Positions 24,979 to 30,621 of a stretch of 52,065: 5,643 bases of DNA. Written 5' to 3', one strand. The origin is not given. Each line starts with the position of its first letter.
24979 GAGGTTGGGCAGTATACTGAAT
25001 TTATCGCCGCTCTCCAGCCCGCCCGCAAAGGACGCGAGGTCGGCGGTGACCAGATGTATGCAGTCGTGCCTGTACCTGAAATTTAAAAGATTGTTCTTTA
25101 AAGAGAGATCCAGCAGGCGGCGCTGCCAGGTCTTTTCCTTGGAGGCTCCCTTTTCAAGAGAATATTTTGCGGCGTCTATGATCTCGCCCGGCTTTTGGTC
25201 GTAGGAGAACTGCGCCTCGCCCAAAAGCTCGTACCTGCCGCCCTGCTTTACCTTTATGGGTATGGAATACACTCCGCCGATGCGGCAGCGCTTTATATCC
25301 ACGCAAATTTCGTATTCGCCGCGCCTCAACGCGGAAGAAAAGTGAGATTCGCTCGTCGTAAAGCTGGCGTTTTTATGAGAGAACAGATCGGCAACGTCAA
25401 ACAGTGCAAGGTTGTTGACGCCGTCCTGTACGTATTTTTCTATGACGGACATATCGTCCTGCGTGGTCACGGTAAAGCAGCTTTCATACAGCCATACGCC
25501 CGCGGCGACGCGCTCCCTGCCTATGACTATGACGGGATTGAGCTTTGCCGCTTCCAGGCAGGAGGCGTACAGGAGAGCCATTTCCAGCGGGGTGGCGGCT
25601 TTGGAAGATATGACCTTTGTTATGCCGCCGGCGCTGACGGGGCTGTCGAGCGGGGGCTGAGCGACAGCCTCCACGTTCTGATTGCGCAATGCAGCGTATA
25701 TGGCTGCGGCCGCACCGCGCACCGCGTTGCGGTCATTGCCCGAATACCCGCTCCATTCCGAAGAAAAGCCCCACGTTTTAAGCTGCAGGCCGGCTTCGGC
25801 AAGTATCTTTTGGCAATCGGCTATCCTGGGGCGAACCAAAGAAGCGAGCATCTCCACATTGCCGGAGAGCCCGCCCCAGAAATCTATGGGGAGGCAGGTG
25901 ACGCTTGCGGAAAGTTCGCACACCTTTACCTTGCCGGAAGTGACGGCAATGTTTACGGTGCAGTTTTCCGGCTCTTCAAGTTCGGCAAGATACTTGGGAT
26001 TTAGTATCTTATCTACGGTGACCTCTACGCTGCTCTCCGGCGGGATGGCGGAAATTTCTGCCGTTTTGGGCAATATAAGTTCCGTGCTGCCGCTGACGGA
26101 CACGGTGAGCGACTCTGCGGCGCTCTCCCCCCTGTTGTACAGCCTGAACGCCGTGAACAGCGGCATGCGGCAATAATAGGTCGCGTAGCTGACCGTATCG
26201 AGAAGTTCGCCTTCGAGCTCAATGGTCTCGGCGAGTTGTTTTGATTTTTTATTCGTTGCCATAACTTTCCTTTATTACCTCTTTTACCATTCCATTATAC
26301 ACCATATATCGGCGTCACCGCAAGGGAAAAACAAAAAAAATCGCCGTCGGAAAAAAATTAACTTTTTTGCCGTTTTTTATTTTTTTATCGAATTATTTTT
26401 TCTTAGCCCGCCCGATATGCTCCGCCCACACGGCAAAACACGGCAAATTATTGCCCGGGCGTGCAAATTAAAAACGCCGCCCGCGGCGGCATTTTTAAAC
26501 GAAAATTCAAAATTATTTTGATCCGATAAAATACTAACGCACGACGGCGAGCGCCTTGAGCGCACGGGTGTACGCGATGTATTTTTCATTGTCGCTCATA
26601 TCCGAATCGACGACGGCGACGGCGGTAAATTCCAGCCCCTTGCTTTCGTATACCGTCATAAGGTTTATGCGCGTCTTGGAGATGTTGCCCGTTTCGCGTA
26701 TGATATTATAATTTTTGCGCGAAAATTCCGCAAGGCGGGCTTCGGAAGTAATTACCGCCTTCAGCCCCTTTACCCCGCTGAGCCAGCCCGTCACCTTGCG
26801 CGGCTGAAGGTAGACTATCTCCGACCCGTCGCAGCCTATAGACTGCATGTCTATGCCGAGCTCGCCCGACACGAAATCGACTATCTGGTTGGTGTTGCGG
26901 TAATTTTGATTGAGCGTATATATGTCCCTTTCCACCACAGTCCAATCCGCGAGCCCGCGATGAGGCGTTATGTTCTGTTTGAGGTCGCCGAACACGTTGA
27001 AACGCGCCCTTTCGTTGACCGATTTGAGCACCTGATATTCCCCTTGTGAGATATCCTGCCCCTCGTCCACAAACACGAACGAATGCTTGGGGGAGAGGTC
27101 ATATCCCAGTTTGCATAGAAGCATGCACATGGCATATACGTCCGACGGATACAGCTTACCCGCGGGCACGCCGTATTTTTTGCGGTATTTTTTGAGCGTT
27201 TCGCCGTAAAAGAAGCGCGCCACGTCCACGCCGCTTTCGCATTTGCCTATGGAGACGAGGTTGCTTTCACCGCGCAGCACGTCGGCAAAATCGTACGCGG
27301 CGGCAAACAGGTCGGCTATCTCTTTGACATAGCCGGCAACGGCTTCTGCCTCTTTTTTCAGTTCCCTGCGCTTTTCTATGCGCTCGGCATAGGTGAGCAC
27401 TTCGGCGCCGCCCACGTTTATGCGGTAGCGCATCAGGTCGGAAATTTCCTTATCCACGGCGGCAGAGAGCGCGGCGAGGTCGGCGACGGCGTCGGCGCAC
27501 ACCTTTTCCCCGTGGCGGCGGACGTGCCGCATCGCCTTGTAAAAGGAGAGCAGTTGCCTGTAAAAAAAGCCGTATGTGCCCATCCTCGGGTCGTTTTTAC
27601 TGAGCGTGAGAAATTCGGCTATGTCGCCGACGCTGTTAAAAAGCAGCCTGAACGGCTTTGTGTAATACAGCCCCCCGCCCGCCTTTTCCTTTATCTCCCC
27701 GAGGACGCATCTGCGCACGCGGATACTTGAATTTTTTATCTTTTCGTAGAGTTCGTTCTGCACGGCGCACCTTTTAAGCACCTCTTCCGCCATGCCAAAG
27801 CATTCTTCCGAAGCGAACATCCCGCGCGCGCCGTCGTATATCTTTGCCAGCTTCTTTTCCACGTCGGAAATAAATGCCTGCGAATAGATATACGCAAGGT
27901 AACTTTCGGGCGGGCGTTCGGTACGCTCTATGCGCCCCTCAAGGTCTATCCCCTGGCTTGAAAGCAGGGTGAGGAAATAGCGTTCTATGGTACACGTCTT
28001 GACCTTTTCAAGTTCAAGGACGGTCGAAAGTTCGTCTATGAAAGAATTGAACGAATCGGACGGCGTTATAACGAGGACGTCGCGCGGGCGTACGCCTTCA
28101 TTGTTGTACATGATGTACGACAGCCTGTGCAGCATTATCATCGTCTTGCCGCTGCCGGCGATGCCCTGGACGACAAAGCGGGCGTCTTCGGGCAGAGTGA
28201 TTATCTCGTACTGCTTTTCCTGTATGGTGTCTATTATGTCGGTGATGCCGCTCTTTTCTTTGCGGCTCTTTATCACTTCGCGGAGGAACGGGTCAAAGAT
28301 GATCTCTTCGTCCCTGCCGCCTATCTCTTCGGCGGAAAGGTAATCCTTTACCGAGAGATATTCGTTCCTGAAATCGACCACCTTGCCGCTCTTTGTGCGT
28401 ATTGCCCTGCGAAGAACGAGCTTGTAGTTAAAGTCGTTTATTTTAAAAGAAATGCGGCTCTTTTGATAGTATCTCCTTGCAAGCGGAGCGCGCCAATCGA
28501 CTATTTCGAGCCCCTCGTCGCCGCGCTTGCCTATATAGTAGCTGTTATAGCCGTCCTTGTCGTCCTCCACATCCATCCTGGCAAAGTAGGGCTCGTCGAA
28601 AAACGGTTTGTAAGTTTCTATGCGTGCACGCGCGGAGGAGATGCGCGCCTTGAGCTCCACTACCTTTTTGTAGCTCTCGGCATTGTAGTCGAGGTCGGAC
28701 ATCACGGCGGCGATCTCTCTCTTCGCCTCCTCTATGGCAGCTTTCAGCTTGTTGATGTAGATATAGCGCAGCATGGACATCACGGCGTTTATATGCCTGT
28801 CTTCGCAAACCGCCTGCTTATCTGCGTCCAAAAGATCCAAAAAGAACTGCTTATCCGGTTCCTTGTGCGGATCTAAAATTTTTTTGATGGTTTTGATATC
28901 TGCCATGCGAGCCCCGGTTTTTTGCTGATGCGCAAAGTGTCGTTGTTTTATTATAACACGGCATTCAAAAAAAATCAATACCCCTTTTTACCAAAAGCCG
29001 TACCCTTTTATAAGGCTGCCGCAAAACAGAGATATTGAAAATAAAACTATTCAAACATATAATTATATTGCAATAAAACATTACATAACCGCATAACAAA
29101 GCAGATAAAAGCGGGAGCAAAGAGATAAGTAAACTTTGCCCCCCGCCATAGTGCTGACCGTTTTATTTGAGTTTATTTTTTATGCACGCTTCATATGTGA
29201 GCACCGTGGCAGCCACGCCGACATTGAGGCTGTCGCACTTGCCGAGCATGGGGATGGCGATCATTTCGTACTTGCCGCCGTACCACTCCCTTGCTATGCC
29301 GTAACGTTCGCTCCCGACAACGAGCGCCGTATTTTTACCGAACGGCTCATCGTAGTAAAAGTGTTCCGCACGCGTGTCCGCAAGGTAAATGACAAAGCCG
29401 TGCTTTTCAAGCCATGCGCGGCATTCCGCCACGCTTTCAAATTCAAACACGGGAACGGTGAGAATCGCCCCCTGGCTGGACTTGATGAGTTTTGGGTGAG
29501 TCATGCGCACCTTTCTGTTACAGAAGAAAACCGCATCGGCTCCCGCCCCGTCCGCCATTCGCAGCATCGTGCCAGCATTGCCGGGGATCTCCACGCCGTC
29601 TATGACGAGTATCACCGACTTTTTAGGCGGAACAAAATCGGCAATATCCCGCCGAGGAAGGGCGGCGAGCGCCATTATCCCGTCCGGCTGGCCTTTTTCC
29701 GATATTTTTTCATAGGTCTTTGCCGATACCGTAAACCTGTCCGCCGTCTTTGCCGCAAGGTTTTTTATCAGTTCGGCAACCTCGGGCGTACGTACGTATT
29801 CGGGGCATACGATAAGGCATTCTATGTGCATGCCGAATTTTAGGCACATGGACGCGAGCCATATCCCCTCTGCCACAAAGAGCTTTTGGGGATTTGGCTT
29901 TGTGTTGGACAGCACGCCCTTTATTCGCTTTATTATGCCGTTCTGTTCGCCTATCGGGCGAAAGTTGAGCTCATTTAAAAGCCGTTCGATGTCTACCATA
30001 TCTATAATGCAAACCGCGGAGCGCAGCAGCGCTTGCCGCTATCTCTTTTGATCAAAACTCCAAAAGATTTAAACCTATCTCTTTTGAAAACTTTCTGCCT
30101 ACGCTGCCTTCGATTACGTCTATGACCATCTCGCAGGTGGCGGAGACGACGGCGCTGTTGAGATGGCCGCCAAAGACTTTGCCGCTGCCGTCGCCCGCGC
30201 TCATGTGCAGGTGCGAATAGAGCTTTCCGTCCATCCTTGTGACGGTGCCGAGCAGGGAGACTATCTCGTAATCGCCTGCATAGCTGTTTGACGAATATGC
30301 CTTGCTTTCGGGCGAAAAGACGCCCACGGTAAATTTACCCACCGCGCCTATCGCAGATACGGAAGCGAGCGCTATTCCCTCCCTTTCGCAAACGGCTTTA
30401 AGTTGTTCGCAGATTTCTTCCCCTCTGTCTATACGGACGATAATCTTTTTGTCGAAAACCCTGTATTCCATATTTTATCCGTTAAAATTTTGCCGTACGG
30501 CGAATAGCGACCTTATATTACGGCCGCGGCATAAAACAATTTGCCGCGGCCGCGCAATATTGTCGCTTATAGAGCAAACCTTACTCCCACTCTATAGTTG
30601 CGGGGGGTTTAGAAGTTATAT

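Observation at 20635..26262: Stand-alone 1,875-aa helicase-nuclease (DUF4011 / Upf1-like SF1 / Vsr-DUF559-like fold / DUF3320-like): Hhe-type candidate immunity gene with an unassigned N-terminal module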

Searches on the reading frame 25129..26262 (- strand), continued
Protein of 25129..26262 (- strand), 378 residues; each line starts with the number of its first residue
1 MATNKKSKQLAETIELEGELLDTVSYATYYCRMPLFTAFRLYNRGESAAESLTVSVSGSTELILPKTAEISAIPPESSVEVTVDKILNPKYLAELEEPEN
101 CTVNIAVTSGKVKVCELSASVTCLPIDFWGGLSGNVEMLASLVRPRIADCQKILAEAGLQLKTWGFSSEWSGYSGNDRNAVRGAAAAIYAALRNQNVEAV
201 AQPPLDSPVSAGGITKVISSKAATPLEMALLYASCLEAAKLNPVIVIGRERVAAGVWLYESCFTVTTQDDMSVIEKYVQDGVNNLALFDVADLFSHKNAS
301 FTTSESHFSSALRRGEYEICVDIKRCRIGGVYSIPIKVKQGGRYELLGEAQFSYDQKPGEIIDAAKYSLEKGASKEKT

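Call 72: find_encoding_contigs(protein=P0127, flank=8000, max_places=2)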
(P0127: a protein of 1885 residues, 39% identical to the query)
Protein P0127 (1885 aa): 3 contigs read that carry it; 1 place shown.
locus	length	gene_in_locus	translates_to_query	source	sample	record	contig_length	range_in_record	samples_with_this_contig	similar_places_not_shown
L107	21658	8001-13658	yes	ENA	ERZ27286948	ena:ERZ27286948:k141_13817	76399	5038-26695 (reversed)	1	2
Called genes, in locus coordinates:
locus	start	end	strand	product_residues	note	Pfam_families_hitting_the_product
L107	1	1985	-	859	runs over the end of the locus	PF00580:UvrD-helicase, PF13245:AAA_19, PF13604:AAA_30 (faint), PF01443:Viral_helicase1 (faint), PF13361:UvrD_C, PF00929:RNase_T, PF13538:UvrD_C_2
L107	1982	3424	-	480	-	PF00749:tRNA-synt_1c, PF19269:Anticodon_2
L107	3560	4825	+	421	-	PF01546:Peptidase_M20, PF07687:M20_dimer (faint)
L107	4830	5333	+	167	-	PF06908:YpsA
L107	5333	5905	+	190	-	-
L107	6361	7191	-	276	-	PF02397:Bac_transf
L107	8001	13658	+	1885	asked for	PF13195:DUF4011, PF13086:AAA_11, PF13245:AAA_19 (faint), PF13604:AAA_30 (faint), PF13086:AAA_11, PF13087:AAA_12, PF18741:MTES_1575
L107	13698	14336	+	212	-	-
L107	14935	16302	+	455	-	PF13353:Fer4_12, PF04055:Radical_SAM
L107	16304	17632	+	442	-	PF01276:OKR_DC_1, PF00266:Aminotran_5 (weak), PF01053:Cys_Met_Meta_PP (faint), PF03711:OKR_DC_1_C (weak)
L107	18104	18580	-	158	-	-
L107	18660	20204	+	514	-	PF03308:MeaB (faint), PF20720:nSTAND3 (faint), PF25201:nSTAND6 (faint), PF00005:ABC_tran, PF01926:MMR_HSR1 (faint), PF02463:SMC_N (faint), PF12848:ABC_tran_Xtn, PF00005:ABC_tran, +5 more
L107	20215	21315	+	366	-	PF03600:CitMHS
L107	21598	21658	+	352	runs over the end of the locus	PF14607:GxDLY, PF14606:Lipase_GDSL_3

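Call 74: search_protein_families(library=ncbifam, proteins=[P0138, P0139, P0140, P0142, P0204], max_evalue=1e-100)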
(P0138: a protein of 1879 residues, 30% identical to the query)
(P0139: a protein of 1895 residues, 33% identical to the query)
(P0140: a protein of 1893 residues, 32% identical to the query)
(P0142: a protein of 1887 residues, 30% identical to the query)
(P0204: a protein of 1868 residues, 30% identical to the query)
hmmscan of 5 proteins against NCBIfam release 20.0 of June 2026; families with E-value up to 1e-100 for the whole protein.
P0138 (1879 aa): 2 families
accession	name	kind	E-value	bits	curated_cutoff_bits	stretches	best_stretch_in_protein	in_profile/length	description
NF058533.1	antiphage_ProA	equivalog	0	1628.6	1500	1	18-1847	2-1903/1903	anti-phage protein ProA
NF042953.1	Hhe_antiphage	equivalog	3.9e-225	750.6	2000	1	1069-1690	1063-1691/1797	DUF4011 domain-containing anti-phage protein Hhe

P0139 (1895 aa): 2 families
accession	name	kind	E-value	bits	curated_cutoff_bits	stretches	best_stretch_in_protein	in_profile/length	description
NF058533.1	antiphage_ProA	equivalog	0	1545.7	1500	1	19-1861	2-1901/1903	anti-phage protein ProA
NF042953.1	Hhe_antiphage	equivalog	5.5e-201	670.6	2000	1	943-1729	920-1717/1797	DUF4011 domain-containing anti-phage protein Hhe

P0140 (1893 aa): 2 families
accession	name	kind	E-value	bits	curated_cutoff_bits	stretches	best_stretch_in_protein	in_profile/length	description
NF058533.1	antiphage_ProA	equivalog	0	1511.1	1500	1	18-1860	1-1903/1903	anti-phage protein ProA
NF042953.1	Hhe_antiphage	equivalog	1.2e-206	689.4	2000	1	1083-1742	1068-1732/1797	DUF4011 domain-containing anti-phage protein Hhe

P0142 (1887 aa): 2 families
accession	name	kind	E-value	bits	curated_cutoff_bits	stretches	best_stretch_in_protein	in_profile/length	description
NF058533.1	antiphage_ProA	equivalog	0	1606.8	1500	1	18-1853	2-1902/1903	anti-phage protein ProA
NF042953.1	Hhe_antiphage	equivalog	4.3e-216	720.6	2000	1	1082-1740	1067-1732/1797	DUF4011 domain-containing anti-phage protein Hhe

P0204 (1868 aa): 2 families
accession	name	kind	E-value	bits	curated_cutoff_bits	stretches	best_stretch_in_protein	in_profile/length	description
NF058533.1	antiphage_ProA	equivalog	0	1495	1500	1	19-1836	4-1903/1903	anti-phage protein ProA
NF042953.1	Hhe_antiphage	equivalog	6.8e-214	713.4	2000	1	1063-1727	1074-1742/1797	DUF4011 domain-containing anti-phage protein Hhe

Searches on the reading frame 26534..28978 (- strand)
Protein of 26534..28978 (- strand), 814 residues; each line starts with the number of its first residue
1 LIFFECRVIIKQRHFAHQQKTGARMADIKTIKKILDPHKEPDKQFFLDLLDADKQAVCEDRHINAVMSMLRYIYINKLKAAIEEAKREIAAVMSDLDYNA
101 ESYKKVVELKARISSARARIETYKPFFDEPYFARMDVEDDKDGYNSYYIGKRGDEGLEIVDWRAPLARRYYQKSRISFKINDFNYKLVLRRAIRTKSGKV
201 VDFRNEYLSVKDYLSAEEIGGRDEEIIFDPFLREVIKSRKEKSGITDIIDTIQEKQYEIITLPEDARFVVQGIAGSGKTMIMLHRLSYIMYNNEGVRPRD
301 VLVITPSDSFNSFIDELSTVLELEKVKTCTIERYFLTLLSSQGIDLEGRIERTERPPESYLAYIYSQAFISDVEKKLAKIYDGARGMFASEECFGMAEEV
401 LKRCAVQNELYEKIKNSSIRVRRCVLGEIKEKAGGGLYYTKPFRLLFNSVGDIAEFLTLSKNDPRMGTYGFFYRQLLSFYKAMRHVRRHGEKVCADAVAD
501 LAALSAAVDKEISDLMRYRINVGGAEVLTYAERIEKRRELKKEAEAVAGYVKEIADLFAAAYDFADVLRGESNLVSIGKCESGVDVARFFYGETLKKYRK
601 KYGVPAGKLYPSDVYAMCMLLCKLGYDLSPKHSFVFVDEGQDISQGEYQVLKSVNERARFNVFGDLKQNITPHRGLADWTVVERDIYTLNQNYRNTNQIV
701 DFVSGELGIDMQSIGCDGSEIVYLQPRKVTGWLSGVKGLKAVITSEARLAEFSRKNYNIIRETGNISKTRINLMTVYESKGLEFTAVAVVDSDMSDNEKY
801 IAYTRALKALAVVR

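Call 8: search_protein_families(library=pfam, proteins=[window:26534-28978:-], max_evalue=0.001)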
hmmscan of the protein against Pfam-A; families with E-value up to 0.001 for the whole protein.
window:26534-28978:- (814 aa): 5 families
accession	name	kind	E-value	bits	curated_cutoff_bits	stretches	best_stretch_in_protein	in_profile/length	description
PF00580.27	UvrD-helicase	-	1.3e-09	38.5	23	1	254-307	3-54/271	UvrD/REP helicase N-terminal domain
PF13245.12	AAA_19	-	9.1e-07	29.6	25.1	0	632-670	91-130/134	AAA domain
PF01443.25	Viral_helicase1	-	1.2e-06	29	21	0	631-812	59-226/228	Viral superfamily 1 RNA helicase core domain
PF13361.12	UvrD_C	-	0.00018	21.5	25.6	0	765-791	281-307/350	UvrD-like helicase C-terminal domain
PF13538.12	UvrD_C_2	-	0.00024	21.3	27.4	1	773-813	4-52/52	UvrD-like helicase C-terminal domain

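Call 28: find_related_loci(query=window:26537-28978:-, collection=metagenome_contigs, flank=10000)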
Query window:26537-28978:- (814 aa) in metagenome_contigs; peptide patterns used: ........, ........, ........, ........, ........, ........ (x = any residue, [..] = any of these).
78 stretches matched a pattern; 22 encode a relative of the query (tblastn E <= 1e-3); 22 distinct loci.
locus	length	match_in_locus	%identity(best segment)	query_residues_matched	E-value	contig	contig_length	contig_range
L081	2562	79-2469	81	18-814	0e+0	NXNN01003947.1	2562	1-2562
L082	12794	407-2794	81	19-814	0e+0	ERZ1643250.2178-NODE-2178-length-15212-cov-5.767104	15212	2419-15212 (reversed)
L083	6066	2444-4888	80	1-814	0e+0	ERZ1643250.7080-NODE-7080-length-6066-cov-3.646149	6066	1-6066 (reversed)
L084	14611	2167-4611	80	1-814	0e+0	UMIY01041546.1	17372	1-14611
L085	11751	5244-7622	82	22-814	0e+0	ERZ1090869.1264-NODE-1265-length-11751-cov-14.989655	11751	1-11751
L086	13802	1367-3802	77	3-814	0e+0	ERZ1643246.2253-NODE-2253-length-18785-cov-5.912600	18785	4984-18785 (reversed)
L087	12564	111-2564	76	2-814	0e+0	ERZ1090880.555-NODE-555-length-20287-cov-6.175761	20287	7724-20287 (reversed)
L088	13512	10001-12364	61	25-813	0e+0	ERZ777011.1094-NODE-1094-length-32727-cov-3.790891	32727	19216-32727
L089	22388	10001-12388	84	19-814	0e+0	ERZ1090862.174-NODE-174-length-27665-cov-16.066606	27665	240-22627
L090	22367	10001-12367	57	25-814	0e+0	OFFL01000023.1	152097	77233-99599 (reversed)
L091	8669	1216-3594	56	22-813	0e+0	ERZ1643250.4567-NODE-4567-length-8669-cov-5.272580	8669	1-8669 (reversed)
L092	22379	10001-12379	56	22-813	0e+0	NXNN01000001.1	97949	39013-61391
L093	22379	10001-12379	56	22-813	0e+0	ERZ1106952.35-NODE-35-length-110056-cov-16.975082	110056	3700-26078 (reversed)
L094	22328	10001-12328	57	38-814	0e+0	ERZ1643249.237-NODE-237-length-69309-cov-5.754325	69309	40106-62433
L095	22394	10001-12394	56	17-813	0e+0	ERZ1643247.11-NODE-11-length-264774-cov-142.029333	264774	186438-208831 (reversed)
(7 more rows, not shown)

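Call 45: search_protein_families(library=ncbifam, proteins=[window:26537-28978:-], max_evalue=0.00001)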
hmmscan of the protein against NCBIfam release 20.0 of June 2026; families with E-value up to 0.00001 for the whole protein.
window:26537-28978:- (814 aa): 11 families
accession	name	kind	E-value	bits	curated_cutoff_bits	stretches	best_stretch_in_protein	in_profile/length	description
NF041464.1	HelD_BACSU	equivalog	3.2e-31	108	419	2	114-350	83-311/779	RNA polymerase recycling motor HelD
NF041254.1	motor_HelR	exception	1e-27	96.8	750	1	78-332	30-269/706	RNA polymerase recycling motor ATPase HelR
NF041258.1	motor_HelR_2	exception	8e-27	93.7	1100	1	108-321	43-241/713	RNA polymerase recycling motor ATPase HelR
NF041465.1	HelD_MYCSM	equivalog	2.9e-23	81.9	1051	1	159-317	101-242/719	RNA polymerase recycling motor HelD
TIGR01073.1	pcrA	equivalog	2e-10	39.7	911.2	0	250-305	3-56/725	DNA helicase PcrA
NF008743.0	PRK11773.1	equivalog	1e-09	37.3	965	0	245-305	3-61/720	DNA helicase II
TIGR01074.1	rep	equivalog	3.5e-09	35.5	951.45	0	632-700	207-283/668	DNA helicase Rep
TIGR01075.1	uvrD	equivalog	8.1e-08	31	1144.45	0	249-305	2-56/715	DNA helicase II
NF010485.0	PRK13909.1-2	equivalog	1.6e-07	29.9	650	0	630-703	330-420/909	RecB-like helicase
NF008172.0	PRK10919.1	equivalog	7.3e-07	27.8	1168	0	633-700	209-284/673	DNA helicase Rep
NF053713.1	helicas_STM2767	equivalog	9.2e-06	24.3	550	0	264-294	188-218/665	STM2767 family DEAD/DEAH box helicase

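Call 81: search_protein_families(library=padloc, proteins=[window:26537-28978:-], max_evalue=0.00001)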
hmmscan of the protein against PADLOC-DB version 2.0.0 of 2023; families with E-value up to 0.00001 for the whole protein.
window:26537-28978:- (814 aa): 27 families (the best 25 are shown)
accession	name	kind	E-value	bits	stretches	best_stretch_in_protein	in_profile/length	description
PDLC03802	RTasHel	-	3.1e-14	50.8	1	630-705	191-271/675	DRT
PDLC00122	GajB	-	1.5e-12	45.2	0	766-812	418-470/502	UrvD helicase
PDLC00132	GajB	-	3.3e-12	43.8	0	631-703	214-295/625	UrvD helicase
PDLC00107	GajB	-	7.5e-11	39.3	0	253-307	17-70/587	UrvD helicase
PDLC00103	GajB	-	1.2e-10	39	0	632-671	212-253/612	UrvD helicase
PDLC00123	GajB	-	4e-09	33.6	0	761-791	432-462/540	UrvD helicase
PDLC00129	GajB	-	1.5e-08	31.7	1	628-704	223-306/594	UrvD helicase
PDLC01087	C3a187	-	3.6e-08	30.7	0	250-305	195-245/559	NERD+UvrD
PDLC03813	RTasNERD-Hel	-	4.5e-08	30.6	0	635-702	303-368/519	DRT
PDLC00131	GajB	-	4.9e-08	30.4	1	630-704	245-321/647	UrvD helicase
PDLC00127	GajB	-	1.2e-07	28.6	0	628-704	198-286/594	UrvD helicase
PDLC04173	GajB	-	2.1e-07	28.3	0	739-813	386-461/471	-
PDLC00128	GajB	-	3.1e-07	27.5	0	619-702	252-341/685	UrvD helicase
PDLC00119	GajB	-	4.3e-07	27.3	0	628-703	215-296/565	UrvD helicase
PDLC00111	GajB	-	5e-07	26.8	0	629-703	197-277/625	UrvD helicase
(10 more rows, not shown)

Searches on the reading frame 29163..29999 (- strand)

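Call 8: search_protein_families(library=pfam, proteins=[window:29163-29999:-], max_evalue=0.001)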
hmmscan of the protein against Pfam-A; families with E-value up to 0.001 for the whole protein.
window:29163-29999:- (278 aa): 2 families
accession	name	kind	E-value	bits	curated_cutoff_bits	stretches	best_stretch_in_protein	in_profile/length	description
PF00588.24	SpoU_methylase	-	7.6e-32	110.8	29.7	1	129-269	2-142/142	SpoU rRNA Methylase family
PF22435.1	MRM3-like_sub_bind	-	2.4e-09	37.9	27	1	22-110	3-84/84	MRM3-like substrate binding domain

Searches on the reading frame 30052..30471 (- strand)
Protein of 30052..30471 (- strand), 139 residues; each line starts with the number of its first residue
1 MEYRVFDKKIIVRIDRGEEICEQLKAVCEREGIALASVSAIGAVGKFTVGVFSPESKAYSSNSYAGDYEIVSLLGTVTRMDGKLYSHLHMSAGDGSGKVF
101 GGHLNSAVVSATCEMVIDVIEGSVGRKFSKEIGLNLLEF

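Call 8: search_protein_families(library=pfam, proteins=[window:30052-30471:-], max_evalue=0.001)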
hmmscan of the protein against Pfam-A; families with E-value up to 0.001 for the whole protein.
window:30052-30471:- (139 aa): 1 family
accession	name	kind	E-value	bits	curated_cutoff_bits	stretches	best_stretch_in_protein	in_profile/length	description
PF03479.20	PCC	-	4.5e-34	117.7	25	1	9-121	2-116/117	Plants and Prokaryotes Conserved (PCC) domain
